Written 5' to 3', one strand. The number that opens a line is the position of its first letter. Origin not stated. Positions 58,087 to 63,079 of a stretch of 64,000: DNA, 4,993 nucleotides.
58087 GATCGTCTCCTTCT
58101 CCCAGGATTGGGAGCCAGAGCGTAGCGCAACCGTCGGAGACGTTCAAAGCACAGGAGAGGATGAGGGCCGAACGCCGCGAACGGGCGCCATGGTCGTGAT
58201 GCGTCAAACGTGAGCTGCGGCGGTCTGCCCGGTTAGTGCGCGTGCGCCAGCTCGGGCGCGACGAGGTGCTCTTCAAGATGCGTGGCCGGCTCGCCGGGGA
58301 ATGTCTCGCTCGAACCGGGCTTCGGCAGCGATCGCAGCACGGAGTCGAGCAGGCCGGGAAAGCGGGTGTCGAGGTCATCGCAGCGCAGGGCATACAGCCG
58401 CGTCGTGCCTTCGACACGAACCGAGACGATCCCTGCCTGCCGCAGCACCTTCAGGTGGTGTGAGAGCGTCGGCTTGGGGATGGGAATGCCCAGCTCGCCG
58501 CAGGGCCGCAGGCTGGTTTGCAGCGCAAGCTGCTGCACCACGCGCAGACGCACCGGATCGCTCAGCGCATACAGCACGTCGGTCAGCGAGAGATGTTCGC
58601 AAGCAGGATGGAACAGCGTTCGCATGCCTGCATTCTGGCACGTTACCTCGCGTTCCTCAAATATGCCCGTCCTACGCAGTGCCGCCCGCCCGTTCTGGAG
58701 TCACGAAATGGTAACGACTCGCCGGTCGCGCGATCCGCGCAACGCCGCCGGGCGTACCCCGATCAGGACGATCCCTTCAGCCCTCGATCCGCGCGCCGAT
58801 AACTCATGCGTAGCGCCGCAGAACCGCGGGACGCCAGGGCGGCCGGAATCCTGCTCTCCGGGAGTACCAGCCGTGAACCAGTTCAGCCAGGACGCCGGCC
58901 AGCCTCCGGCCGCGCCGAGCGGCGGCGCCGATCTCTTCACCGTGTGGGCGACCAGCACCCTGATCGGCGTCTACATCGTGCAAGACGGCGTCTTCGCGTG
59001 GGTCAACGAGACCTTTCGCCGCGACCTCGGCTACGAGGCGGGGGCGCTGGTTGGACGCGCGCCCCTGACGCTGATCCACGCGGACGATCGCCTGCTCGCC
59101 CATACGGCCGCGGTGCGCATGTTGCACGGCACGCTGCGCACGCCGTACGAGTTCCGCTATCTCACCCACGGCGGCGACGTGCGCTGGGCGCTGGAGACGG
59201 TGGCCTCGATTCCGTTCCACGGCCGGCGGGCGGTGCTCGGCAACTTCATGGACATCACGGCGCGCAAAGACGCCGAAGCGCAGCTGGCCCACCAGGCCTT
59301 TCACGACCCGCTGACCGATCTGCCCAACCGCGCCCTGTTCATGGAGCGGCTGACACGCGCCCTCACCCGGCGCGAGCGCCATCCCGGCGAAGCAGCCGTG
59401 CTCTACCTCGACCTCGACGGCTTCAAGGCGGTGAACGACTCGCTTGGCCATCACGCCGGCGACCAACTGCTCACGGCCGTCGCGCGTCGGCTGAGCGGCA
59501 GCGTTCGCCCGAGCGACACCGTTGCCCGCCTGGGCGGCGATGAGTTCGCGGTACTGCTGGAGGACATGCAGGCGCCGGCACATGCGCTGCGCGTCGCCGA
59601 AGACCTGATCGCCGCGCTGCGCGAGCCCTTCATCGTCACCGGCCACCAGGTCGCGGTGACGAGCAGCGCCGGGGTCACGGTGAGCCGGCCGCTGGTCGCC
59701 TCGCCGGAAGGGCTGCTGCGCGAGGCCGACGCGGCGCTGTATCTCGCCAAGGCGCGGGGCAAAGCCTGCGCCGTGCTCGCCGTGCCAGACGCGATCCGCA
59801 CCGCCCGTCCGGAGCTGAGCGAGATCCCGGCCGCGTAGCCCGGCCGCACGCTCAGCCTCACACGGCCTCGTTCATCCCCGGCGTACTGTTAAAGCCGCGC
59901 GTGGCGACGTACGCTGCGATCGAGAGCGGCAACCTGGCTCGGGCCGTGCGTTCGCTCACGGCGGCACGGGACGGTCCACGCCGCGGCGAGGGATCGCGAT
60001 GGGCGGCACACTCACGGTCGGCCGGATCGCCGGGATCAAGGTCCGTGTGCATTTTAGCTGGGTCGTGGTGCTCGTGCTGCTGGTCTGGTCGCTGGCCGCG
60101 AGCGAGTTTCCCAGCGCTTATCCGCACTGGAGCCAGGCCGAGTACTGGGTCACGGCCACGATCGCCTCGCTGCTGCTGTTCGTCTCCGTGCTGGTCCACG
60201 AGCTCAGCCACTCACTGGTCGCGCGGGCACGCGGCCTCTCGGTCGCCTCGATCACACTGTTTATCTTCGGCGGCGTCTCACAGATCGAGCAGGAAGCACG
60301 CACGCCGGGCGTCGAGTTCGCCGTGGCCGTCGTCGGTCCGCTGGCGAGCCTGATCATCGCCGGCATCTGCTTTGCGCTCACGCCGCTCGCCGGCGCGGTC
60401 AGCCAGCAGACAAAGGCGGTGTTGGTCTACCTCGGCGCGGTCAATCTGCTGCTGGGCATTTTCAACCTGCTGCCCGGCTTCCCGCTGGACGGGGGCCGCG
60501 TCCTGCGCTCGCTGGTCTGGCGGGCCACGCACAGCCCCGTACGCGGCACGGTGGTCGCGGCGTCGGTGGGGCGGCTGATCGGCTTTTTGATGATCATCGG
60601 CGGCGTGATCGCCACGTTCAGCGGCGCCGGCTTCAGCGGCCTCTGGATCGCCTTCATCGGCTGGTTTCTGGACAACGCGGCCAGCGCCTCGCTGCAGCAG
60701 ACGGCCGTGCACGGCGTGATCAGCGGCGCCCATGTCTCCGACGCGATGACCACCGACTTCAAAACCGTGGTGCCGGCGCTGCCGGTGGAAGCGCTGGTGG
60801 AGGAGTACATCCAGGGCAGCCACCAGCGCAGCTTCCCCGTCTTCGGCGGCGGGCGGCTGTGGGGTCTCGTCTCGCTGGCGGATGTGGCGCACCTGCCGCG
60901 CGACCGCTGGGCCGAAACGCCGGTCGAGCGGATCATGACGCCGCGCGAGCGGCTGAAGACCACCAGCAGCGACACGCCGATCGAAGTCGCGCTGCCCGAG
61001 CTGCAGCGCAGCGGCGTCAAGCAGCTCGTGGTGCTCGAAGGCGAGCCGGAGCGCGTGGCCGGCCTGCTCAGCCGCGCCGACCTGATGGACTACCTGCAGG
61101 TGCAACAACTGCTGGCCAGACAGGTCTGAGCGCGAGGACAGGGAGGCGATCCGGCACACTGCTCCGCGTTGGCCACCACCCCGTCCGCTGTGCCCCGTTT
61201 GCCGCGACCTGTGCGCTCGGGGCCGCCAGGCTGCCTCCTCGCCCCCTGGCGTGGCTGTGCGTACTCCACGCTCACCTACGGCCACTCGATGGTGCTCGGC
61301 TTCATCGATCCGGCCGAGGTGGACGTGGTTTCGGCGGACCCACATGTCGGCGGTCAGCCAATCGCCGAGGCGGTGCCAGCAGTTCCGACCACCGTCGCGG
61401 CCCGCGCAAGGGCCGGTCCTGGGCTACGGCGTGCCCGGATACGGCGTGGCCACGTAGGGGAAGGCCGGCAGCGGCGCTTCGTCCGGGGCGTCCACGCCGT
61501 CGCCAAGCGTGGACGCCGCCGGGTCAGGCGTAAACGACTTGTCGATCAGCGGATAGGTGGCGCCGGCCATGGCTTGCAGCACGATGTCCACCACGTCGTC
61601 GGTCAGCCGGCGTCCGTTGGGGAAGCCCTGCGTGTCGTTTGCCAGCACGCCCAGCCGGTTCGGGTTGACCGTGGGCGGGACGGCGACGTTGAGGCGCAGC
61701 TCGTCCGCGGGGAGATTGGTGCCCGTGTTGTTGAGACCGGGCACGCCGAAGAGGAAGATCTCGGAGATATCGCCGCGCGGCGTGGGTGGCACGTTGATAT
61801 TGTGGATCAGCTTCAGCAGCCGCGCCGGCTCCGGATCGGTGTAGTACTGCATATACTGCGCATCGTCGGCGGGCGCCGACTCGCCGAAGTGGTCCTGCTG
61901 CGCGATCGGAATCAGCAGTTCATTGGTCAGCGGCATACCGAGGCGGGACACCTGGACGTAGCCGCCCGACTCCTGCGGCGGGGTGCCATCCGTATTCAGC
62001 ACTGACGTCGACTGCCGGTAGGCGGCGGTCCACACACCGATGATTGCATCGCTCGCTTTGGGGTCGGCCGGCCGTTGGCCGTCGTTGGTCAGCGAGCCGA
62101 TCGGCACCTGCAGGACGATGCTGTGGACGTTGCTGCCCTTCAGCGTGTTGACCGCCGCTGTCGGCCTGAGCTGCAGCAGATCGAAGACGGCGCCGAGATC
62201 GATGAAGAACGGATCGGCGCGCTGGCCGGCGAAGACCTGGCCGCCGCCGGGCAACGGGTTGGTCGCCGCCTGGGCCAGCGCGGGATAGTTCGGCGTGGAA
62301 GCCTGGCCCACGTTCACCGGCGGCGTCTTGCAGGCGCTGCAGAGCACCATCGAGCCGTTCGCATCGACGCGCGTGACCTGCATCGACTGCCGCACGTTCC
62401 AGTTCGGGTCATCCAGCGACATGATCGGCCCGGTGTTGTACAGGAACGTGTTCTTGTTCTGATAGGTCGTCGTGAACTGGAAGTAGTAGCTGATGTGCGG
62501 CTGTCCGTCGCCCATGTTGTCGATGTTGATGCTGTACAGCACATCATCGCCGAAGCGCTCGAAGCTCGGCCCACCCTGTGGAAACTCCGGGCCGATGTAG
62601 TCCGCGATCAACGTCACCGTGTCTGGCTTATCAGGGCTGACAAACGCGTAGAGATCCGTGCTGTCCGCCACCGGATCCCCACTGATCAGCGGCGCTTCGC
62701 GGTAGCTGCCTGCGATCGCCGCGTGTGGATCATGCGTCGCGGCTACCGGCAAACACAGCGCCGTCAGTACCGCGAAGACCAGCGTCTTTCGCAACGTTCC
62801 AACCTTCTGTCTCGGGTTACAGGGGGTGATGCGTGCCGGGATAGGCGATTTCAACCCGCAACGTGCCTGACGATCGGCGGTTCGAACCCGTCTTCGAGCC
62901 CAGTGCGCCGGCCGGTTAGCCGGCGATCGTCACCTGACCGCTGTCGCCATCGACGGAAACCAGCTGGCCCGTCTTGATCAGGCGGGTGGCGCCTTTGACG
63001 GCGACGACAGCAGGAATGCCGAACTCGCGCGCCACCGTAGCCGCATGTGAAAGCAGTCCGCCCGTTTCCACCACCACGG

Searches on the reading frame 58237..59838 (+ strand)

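Call 73: search_protein_families(library=pfam, proteins=[window:58237-59838:+], max_evalue=0.00001)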
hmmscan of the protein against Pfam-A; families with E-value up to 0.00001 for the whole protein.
window:58237-59838:+ (533 aa): 3 families
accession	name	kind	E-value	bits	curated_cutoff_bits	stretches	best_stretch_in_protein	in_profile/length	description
PF00990.26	GGDEF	-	7e-45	153.1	23.8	1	354-509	1-159/161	Diguanylate cyclase, GGDEF domain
PF13426.13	PAS_9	-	2.8e-07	31.2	27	1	244-342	3-103/103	PAS domain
PF08447.18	PAS_3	-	4.8e-07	30.4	25.6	1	255-325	3-75/89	PAS fold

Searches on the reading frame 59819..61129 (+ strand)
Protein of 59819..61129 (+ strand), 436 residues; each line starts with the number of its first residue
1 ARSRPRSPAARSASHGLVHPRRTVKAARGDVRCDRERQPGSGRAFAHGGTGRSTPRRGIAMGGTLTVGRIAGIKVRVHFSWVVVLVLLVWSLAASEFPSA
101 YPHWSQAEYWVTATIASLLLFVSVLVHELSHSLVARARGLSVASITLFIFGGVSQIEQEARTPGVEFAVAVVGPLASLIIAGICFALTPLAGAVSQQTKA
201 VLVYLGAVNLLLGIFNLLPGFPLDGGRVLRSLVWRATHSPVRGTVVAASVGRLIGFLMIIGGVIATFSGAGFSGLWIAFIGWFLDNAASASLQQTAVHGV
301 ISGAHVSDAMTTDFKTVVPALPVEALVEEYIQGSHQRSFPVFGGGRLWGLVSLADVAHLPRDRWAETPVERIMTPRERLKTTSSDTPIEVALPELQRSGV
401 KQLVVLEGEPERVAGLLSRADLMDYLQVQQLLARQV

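Call 73: search_protein_families(library=pfam, proteins=[window:59819-61129:+], max_evalue=0.00001)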
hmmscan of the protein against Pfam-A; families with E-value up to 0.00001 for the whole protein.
window:59819-61129:+ (436 aa): 2 families
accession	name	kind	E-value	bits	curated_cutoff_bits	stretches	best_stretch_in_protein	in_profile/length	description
PF02163.28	Peptidase_M50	-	3.3e-23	82.6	27.2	2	195-256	156-219/221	Peptidase family M50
PF00571.33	CBS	-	5.7e-14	52.6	24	0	369-426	1-55/57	CBS domain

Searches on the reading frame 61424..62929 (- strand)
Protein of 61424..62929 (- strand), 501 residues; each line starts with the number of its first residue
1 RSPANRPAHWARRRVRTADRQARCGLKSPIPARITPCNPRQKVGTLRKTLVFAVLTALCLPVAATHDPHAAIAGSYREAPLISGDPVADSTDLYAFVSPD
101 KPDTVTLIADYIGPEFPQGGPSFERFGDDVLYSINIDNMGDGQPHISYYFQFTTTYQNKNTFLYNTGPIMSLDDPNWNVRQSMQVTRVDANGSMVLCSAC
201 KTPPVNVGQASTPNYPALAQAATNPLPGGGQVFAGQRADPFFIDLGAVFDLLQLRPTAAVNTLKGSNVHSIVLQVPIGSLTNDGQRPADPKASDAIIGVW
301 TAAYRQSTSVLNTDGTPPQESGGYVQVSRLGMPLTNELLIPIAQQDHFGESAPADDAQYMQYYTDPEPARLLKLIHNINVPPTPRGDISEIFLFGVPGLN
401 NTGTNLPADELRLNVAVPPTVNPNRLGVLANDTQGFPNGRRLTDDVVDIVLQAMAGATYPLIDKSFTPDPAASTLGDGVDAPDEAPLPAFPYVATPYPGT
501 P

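Call 73: search_protein_families(library=pfam, proteins=[window:61424-62929:-], max_evalue=0.00001)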
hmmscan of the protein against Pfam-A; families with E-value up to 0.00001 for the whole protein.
window:61424-62929:- (501 aa): 1 family
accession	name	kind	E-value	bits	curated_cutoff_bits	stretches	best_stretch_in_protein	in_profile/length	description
PF14224.11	DUF4331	-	2.6e-136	455.6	27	1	75-496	2-421/421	Domain of unknown function (DUF4331)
